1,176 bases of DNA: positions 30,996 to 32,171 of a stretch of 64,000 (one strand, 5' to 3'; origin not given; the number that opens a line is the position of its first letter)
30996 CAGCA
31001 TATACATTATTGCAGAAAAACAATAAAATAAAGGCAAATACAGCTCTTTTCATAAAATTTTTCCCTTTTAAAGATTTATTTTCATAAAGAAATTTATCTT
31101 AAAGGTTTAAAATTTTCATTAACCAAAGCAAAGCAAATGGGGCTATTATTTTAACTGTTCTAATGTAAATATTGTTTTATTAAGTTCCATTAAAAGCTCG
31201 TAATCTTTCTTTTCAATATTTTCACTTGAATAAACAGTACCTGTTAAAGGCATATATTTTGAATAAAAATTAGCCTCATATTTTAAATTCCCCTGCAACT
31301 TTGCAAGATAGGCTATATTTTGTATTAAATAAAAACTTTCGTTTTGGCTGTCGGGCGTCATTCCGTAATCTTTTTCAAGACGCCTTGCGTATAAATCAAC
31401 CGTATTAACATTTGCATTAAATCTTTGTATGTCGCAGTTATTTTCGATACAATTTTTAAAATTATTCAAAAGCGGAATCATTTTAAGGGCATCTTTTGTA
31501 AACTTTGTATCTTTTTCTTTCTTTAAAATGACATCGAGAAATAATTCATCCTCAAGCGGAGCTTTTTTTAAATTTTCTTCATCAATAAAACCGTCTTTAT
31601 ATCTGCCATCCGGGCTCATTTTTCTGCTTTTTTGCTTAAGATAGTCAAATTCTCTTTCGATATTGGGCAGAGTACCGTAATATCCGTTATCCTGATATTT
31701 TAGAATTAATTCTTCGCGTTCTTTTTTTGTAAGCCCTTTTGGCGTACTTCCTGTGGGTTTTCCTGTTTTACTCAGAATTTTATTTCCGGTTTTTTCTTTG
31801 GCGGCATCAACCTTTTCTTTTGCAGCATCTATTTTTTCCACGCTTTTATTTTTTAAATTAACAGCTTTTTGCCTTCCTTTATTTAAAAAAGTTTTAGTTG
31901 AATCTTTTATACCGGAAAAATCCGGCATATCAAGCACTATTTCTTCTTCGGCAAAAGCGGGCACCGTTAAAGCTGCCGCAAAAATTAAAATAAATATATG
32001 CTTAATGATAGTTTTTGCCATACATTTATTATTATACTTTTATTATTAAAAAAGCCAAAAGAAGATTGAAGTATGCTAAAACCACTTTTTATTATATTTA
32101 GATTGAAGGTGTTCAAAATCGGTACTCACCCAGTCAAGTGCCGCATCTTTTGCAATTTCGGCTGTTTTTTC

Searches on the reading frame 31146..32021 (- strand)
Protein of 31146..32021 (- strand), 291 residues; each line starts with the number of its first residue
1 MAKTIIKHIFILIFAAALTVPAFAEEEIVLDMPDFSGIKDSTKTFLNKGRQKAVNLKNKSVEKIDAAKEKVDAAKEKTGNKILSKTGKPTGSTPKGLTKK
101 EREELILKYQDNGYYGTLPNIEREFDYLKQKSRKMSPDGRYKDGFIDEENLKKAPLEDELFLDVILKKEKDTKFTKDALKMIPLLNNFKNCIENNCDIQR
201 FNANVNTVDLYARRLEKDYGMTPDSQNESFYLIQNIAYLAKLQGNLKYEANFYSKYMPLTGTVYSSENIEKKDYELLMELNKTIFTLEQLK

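Call 36: search_protein_families(library=ncbifam, proteins=[window:31146-32021:-], max_evalue=0.1)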
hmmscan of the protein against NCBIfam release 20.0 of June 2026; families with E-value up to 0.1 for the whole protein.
window:31146-32021:- (291 aa): 1 family
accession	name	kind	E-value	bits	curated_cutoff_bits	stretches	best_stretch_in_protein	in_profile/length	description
NF052363.1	FimG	equivalog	0.04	13.6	220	0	34-76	87-131/166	type 1 fimbrial minor subunit FimG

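Call 81: search_protein_families(library=padloc, proteins=[window:31146-32021:-], max_evalue=0.01)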
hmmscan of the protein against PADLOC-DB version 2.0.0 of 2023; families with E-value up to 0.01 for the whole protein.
window:31146-32021:- (291 aa): 0 families

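Call 82: search_protein_families(library=phrogs, proteins=[window:31146-32021:-], max_evalue=0.01)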
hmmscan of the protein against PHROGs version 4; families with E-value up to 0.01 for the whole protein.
window:31146-32021:- (291 aa): 0 families
